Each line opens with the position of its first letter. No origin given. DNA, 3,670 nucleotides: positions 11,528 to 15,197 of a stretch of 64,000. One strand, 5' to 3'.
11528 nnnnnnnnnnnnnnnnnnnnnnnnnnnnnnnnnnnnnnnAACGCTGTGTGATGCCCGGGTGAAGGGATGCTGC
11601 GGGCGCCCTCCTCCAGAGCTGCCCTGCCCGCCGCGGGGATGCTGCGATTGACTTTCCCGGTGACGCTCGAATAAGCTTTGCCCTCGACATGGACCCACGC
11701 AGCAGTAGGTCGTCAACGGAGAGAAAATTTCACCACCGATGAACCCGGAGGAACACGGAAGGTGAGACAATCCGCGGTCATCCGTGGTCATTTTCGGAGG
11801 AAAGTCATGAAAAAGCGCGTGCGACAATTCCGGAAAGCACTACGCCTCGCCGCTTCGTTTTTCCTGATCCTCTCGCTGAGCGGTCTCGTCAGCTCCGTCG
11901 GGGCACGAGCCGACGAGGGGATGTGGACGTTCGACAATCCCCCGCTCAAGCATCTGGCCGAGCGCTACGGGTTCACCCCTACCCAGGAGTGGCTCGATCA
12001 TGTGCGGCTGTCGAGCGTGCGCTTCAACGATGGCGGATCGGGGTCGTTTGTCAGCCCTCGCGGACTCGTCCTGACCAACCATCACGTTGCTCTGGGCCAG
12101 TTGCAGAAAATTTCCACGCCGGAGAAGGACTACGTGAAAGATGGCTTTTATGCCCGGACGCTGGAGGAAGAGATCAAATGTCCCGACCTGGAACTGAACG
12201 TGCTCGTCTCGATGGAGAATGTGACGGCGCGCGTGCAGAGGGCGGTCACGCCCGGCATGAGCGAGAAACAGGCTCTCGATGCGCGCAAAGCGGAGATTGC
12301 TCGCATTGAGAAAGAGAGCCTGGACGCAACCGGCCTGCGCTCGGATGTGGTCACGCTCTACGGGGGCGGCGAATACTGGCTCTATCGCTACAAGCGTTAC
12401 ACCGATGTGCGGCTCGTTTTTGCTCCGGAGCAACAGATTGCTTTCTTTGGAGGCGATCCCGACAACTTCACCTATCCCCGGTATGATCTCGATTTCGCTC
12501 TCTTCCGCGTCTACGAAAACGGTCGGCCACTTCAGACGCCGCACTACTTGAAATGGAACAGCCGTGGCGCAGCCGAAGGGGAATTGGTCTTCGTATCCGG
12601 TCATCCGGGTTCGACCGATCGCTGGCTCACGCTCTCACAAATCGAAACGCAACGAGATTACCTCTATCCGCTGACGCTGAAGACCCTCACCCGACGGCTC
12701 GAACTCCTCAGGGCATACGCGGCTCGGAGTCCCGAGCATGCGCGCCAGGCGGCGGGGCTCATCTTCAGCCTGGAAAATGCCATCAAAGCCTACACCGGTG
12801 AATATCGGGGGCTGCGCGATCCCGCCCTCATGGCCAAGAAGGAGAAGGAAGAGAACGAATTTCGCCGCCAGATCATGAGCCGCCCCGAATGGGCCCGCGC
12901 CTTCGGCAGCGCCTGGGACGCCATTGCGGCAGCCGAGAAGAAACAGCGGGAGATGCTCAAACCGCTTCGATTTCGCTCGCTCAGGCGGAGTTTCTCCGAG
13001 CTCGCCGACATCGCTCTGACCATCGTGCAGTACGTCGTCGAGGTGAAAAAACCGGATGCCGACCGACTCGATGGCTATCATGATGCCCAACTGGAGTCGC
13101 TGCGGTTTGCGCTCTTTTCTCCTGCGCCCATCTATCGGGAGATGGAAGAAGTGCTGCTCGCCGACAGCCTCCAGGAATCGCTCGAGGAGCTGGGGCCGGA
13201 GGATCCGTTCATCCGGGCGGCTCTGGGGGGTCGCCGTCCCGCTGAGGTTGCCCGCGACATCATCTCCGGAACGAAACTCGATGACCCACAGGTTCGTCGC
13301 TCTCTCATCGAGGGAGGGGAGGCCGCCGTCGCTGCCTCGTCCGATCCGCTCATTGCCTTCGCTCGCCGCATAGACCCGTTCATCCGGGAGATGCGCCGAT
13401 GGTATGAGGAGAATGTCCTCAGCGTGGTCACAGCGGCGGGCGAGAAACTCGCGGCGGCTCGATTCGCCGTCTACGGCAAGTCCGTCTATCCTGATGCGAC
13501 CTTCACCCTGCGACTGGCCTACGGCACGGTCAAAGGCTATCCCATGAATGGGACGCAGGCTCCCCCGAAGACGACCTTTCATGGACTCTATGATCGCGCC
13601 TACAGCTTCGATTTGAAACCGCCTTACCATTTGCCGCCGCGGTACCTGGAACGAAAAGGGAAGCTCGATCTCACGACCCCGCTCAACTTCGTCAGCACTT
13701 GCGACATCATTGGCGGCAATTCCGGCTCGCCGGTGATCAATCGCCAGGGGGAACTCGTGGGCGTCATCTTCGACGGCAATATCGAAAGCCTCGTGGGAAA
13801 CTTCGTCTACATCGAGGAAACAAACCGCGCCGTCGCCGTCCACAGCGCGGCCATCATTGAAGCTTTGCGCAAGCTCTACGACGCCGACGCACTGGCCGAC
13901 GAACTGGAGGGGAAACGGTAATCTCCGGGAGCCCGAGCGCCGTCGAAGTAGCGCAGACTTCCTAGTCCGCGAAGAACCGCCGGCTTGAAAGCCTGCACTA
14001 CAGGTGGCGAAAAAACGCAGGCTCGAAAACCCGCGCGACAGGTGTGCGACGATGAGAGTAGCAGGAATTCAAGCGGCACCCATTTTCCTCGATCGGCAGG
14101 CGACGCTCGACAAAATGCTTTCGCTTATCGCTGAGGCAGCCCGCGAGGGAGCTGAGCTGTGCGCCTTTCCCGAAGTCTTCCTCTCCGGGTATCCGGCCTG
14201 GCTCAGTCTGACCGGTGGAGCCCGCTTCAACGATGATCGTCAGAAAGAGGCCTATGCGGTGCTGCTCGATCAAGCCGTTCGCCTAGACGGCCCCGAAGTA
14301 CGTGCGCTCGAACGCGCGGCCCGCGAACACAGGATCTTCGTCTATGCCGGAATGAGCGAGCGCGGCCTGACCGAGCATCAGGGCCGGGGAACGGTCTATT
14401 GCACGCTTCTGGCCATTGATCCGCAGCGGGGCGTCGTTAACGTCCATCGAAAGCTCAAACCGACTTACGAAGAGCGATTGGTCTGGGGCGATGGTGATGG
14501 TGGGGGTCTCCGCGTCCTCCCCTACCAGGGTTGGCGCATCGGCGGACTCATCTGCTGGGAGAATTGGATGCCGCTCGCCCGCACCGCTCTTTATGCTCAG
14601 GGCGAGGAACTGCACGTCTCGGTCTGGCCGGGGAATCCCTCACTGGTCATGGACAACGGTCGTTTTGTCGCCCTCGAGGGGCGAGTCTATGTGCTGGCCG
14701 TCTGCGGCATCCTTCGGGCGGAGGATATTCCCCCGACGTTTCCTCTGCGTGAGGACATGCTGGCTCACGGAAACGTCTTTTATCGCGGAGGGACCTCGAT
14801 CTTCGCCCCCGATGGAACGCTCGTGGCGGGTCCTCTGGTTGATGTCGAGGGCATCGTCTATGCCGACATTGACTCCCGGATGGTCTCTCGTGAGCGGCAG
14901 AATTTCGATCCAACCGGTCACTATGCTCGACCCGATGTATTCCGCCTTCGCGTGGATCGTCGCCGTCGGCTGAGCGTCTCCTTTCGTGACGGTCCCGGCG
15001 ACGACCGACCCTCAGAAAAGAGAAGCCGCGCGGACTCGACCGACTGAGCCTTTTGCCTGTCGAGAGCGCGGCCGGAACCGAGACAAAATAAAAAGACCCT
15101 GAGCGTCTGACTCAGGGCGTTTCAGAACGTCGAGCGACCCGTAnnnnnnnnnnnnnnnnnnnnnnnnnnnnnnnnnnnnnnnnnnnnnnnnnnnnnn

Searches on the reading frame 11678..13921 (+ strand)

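Call 97: search_protein_families(library=pfam, proteins=[window:11678-13921:+], max_evalue=0.00001)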
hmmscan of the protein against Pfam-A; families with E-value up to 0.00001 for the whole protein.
window:11678-13921:+ (747 aa): 2 families
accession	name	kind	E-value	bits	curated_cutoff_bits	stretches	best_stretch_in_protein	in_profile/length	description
PF10459.15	Peptidase_S46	-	1.5e-216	721.7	22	1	78-744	1-697/698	Peptidase S46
PF13365.12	Trypsin_2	-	1.9e-13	51.8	27.6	0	671-696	119-144/144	Trypsin-like peptidase domain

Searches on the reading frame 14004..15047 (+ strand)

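Call 97: search_protein_families(library=pfam, proteins=[window:14004-15047:+], max_evalue=0.00001)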
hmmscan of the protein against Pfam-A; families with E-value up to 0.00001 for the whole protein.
window:14004-15047:+ (347 aa): 1 family
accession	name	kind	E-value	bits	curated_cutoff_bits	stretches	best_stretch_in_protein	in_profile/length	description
PF00795.27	CN_hydrolase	-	3.9e-46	157.9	23.2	1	18-295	1-252/256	Carbon-nitrogen hydrolase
